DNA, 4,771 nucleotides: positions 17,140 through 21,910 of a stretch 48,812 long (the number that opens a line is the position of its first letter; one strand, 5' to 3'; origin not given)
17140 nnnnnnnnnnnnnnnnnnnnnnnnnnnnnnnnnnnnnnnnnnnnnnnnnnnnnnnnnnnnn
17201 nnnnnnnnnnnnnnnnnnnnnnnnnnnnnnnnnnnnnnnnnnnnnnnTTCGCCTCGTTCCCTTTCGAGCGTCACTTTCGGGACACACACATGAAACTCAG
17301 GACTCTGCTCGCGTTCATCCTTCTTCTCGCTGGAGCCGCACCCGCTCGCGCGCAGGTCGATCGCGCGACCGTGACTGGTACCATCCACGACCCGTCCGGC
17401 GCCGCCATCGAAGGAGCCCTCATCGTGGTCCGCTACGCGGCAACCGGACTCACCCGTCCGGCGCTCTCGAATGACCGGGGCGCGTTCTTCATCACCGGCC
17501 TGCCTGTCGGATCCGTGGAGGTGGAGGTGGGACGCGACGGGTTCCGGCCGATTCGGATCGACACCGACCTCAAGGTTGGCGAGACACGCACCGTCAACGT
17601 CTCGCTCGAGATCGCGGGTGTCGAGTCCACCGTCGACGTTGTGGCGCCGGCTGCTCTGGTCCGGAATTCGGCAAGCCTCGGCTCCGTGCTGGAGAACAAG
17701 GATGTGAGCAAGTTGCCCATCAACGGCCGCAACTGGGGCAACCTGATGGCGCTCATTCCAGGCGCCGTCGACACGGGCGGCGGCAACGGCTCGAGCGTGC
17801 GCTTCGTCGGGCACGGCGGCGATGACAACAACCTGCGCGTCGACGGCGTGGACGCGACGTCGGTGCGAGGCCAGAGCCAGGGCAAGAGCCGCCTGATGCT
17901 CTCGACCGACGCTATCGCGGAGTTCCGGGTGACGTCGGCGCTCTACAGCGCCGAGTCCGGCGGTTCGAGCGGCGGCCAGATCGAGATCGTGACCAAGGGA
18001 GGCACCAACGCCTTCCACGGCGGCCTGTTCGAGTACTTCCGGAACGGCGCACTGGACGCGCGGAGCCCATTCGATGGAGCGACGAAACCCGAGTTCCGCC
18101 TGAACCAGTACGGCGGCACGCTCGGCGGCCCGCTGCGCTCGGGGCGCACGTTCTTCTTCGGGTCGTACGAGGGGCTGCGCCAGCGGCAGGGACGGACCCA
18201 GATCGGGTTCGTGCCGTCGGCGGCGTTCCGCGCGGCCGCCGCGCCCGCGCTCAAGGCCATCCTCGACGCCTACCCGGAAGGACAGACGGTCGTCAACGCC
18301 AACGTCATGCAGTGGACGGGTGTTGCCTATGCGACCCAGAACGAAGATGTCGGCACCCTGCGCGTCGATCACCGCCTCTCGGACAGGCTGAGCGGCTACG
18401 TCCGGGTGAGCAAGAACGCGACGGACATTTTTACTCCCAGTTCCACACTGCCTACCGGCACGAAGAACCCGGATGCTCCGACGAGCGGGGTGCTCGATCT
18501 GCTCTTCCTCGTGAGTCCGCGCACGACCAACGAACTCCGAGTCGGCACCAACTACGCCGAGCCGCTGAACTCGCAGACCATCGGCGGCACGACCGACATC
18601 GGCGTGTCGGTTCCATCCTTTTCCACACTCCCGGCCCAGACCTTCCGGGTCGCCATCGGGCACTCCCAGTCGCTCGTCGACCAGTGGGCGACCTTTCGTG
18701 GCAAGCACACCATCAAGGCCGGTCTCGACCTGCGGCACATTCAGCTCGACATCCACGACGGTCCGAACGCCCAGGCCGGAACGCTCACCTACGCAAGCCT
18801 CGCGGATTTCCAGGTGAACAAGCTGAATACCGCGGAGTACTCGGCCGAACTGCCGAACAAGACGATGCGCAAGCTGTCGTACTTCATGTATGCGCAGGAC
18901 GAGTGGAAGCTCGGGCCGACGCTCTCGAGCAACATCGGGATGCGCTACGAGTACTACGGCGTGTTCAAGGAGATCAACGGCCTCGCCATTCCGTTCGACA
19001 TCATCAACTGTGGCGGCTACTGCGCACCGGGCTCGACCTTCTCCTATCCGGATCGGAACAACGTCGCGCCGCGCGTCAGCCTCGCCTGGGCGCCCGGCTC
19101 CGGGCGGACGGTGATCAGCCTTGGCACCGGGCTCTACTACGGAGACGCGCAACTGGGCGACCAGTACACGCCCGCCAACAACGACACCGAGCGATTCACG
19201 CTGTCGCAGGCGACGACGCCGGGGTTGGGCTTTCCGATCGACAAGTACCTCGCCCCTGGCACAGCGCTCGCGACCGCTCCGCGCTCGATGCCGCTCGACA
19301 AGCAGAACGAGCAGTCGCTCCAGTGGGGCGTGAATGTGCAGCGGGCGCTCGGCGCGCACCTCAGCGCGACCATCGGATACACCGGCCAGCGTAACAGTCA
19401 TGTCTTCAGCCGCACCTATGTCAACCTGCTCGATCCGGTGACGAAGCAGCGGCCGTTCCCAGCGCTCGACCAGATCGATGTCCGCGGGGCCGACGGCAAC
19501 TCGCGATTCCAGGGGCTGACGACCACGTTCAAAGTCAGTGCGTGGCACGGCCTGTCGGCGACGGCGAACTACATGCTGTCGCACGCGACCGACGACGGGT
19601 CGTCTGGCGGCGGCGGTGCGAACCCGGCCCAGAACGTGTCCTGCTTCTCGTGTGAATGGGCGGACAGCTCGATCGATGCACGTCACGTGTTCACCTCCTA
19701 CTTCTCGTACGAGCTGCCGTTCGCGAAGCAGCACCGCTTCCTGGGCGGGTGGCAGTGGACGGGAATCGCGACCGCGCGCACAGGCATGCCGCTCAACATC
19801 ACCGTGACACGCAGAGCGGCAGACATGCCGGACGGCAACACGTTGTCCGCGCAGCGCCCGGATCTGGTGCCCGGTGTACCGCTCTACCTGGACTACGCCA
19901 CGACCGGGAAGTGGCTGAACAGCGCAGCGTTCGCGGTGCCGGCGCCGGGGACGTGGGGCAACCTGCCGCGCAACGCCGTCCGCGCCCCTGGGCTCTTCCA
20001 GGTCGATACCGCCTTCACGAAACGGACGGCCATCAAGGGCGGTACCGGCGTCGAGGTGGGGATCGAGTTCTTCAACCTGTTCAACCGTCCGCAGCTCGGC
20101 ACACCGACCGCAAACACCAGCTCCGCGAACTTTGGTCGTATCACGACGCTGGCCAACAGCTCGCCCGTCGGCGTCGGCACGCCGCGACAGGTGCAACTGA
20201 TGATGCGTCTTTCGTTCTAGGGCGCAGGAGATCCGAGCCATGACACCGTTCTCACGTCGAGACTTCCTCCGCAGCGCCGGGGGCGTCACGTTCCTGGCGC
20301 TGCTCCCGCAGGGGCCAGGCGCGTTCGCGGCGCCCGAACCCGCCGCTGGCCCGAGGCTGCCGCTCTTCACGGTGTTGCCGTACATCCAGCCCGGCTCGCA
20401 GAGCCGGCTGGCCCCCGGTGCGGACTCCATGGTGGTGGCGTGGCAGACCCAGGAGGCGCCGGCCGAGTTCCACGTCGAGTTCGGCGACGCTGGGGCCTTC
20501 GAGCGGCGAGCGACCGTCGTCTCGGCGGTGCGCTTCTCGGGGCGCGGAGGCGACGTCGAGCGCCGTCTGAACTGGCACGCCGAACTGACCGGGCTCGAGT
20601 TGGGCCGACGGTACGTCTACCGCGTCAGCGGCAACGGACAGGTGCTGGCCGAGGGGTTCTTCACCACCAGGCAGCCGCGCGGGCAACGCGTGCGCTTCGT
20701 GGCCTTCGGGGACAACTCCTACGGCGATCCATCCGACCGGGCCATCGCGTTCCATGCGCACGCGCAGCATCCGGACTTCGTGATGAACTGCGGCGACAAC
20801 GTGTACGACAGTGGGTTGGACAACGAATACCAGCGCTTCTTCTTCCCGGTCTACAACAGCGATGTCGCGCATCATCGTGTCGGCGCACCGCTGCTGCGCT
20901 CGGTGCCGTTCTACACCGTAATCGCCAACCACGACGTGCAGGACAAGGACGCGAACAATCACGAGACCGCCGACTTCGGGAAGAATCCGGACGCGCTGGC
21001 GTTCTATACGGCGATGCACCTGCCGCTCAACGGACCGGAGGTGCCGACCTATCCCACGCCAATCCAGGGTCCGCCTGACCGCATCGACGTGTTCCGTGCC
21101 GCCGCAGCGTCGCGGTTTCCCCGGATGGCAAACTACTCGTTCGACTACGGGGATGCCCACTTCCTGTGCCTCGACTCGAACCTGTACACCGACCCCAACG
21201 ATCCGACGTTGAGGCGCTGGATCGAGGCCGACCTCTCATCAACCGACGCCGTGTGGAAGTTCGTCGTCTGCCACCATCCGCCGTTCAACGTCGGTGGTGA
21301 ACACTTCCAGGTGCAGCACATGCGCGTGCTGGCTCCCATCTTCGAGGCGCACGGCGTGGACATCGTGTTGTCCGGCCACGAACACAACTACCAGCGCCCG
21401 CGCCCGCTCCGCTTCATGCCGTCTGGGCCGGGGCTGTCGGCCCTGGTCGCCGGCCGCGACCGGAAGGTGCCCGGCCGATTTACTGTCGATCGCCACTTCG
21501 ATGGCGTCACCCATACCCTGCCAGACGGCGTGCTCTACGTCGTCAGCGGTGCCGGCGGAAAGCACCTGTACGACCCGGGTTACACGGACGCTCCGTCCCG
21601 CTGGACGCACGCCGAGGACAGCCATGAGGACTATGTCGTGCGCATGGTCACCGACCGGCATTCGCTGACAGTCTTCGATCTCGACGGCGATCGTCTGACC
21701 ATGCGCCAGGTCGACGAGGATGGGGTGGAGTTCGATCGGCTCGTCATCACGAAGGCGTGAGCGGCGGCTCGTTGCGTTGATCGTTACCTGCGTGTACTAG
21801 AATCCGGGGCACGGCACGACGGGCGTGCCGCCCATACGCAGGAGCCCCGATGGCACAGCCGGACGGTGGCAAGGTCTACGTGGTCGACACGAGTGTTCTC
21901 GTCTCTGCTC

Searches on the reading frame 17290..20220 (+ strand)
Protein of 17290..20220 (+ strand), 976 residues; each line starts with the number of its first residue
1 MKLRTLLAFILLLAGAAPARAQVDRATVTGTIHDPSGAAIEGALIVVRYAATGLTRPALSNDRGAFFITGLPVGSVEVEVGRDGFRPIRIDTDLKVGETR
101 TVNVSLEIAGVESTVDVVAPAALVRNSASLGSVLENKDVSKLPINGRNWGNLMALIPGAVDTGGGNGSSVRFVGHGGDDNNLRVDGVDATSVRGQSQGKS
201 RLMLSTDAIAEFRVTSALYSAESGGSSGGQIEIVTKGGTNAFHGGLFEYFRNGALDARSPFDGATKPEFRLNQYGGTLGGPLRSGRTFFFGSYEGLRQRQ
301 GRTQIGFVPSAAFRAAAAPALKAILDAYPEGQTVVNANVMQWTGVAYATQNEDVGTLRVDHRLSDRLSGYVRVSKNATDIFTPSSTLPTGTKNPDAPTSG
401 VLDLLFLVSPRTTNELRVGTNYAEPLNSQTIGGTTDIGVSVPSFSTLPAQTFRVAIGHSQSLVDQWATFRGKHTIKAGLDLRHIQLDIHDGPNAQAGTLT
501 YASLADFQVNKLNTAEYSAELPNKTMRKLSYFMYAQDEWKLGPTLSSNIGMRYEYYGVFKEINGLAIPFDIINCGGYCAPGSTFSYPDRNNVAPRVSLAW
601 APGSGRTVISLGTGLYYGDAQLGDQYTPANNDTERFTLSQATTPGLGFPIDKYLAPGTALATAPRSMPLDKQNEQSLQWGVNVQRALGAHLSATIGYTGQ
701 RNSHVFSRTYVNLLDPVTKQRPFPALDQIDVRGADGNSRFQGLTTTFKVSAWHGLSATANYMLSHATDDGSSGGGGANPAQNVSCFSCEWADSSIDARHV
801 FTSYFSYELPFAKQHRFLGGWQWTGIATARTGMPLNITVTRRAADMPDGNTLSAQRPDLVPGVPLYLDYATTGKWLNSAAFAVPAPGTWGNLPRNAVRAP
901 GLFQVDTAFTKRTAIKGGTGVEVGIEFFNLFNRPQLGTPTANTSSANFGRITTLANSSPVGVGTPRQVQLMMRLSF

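Call 34: search_protein_families(library=pfam, proteins=[window:17290-20220:+], max_evalue=0.0001)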
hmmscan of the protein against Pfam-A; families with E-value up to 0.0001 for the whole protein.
window:17290-20220:+ (976 aa): 3 families
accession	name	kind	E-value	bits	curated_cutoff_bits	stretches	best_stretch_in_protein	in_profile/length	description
PF25183.1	OMP_b-brl_4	-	2.8e-151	506.1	30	2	318-969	120-838/838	Outer membrane beta barrel domain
PF13620.12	CarboxypepD_reg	-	3.7e-16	59.7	32.3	1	27-107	1-82/82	Carboxypeptidase regulatory-like domain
PF07715.20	Plug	-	8.8e-05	23.4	23.9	0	132-229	10-106/107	TonB-dependent Receptor Plug Domain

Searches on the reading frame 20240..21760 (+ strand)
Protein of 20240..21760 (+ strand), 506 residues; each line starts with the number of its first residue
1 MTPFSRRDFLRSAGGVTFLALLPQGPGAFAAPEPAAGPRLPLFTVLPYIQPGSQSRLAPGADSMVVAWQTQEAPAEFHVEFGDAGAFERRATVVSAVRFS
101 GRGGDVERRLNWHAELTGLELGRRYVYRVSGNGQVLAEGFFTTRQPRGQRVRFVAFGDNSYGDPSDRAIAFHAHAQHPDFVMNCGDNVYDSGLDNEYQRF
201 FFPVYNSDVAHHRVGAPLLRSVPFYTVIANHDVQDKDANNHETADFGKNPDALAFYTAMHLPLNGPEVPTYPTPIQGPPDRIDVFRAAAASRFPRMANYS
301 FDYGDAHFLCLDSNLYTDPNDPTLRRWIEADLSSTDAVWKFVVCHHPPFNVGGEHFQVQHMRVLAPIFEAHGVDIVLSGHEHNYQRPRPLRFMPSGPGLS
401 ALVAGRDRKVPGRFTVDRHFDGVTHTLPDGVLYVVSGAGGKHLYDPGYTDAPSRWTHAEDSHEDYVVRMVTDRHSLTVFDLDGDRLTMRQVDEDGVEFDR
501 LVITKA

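Call 34: search_protein_families(library=pfam, proteins=[window:20240-21760:+], max_evalue=0.0001)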
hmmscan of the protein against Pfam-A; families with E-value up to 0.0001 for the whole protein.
window:20240-21760:+ (506 aa): 2 families
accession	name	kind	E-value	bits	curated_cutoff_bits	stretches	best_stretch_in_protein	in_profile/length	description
PF00149.33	Metallophos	-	8.3e-14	52.9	21.5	1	152-384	2-191/191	Calcineurin-like phosphoesterase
PF16656.11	Pur_ac_phosph_N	-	1.7e-09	38.6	30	1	56-143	5-93/93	Purple acid Phosphatase, N-terminal domain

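Call 70: search_protein_families(library=ncbifam, proteins=[window:20240-21760:+], max_evalue=0.00001)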
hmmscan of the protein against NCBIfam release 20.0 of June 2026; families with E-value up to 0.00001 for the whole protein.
window:20240-21760:+ (506 aa): 0 families
